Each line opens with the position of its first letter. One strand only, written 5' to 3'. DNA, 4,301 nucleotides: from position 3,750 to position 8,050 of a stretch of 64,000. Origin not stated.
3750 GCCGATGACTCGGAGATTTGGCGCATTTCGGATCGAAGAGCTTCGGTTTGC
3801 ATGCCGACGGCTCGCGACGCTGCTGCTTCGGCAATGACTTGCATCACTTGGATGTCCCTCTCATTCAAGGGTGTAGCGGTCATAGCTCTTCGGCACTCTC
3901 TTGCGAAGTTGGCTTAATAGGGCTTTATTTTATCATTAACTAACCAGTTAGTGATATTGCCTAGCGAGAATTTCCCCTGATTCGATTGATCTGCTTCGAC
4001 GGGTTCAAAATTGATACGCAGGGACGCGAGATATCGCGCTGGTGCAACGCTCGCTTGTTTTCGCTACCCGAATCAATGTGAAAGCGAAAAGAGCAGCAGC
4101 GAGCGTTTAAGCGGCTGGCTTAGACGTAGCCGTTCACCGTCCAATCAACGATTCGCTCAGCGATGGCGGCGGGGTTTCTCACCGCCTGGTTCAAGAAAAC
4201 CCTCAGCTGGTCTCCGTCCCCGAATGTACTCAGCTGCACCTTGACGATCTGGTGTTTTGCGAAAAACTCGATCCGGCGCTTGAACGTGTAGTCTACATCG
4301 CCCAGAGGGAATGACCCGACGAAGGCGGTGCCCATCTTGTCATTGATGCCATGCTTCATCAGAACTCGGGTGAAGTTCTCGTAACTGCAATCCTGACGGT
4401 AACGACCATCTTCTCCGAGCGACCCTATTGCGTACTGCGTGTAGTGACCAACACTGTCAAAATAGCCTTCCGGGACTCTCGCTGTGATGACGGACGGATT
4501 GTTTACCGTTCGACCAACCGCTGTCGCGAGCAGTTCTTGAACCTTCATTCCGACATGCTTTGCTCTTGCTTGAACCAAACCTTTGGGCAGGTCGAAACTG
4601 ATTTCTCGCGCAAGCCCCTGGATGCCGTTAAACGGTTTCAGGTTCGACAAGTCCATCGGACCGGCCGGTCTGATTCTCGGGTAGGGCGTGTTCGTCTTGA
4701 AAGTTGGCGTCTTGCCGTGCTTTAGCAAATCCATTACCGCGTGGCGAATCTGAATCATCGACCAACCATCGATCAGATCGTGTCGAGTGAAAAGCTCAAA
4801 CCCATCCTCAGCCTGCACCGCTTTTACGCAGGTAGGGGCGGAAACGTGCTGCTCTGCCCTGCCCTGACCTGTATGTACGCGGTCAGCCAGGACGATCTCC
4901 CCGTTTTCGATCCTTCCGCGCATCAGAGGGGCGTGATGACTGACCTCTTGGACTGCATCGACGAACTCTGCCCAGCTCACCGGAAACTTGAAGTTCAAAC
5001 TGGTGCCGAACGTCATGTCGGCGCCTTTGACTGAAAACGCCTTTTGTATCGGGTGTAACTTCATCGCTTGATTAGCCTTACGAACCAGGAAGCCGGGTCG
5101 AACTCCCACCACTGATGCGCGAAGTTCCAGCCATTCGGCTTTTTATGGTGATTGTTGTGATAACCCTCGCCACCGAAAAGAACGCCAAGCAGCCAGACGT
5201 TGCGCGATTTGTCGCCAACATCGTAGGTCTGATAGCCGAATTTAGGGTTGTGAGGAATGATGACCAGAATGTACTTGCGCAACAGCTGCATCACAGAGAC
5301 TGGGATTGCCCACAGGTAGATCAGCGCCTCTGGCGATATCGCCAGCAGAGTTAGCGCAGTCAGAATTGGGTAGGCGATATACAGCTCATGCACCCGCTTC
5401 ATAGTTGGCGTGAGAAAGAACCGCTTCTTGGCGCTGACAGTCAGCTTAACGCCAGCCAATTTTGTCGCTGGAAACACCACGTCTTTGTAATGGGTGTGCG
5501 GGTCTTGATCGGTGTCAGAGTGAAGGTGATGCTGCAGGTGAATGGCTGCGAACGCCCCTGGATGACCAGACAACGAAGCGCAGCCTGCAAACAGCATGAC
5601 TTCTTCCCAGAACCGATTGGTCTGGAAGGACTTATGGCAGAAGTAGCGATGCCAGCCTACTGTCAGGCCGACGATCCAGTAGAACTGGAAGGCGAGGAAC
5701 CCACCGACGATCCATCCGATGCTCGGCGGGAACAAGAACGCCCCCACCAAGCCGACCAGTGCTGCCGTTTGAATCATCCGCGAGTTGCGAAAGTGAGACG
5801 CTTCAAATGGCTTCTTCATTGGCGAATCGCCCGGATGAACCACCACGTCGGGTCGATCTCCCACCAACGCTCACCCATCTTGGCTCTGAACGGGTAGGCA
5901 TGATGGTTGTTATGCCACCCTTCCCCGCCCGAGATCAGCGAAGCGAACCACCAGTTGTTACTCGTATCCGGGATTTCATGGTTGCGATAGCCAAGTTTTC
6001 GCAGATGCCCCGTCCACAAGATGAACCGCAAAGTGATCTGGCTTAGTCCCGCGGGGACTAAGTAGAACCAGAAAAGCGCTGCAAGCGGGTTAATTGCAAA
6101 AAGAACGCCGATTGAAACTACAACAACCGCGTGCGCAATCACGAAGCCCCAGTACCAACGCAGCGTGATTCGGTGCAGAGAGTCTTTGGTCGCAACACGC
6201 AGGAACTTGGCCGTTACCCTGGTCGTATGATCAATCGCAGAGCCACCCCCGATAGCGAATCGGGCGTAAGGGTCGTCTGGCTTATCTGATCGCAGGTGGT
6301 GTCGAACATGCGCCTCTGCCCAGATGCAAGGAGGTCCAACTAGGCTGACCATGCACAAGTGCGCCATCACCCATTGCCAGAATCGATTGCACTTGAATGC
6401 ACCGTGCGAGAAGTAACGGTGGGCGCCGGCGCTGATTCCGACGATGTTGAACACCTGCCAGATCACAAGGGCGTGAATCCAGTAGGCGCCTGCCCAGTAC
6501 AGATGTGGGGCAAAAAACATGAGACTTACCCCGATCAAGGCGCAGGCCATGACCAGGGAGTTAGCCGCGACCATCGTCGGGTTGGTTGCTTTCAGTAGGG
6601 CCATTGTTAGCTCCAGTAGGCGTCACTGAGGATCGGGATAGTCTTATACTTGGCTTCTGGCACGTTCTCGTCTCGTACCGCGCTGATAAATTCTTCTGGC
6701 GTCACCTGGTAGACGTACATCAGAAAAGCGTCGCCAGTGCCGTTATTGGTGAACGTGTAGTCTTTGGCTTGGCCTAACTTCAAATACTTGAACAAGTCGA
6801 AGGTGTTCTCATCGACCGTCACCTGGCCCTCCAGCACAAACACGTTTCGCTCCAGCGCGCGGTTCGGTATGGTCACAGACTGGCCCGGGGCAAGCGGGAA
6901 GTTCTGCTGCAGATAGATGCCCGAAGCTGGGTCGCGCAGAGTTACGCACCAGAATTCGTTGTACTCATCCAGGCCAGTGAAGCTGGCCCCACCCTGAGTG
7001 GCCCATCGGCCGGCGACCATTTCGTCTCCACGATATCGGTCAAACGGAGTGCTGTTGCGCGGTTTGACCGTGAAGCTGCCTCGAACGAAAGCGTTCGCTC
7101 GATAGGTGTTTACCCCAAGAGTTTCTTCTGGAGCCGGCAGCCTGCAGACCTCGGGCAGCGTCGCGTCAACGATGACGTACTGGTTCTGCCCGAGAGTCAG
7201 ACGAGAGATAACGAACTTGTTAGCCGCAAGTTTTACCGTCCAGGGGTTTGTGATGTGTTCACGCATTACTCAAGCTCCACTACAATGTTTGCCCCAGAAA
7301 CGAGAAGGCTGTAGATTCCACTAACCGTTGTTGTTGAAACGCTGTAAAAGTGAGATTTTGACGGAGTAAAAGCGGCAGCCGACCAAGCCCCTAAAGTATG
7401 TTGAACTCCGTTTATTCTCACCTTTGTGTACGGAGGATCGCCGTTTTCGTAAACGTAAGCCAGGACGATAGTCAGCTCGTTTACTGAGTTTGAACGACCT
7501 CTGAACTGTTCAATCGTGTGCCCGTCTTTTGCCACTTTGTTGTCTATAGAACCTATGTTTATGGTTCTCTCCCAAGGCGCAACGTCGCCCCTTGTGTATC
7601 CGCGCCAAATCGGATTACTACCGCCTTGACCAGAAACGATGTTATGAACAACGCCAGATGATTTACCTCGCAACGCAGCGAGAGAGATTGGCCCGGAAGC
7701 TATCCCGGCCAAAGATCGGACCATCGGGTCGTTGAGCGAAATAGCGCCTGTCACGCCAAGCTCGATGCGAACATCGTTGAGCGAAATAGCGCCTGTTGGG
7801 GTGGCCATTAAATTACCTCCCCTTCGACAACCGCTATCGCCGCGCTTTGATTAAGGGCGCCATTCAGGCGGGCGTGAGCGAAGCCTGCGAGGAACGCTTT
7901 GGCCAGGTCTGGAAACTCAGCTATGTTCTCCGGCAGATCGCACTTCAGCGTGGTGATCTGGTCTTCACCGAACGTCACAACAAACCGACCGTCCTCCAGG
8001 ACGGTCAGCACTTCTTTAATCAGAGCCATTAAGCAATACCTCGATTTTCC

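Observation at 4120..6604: Late-operon lipid-modifying module: two tandem His-box desaturases plus an HxxxDG acyltransferase-like gene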

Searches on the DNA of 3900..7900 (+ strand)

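Call 5: search_dna_similar(query=window:3900-7900:+, collection=phages, mode=distant, max_rows=30)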
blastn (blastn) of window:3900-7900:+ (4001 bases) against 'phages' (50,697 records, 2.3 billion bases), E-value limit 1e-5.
No match.
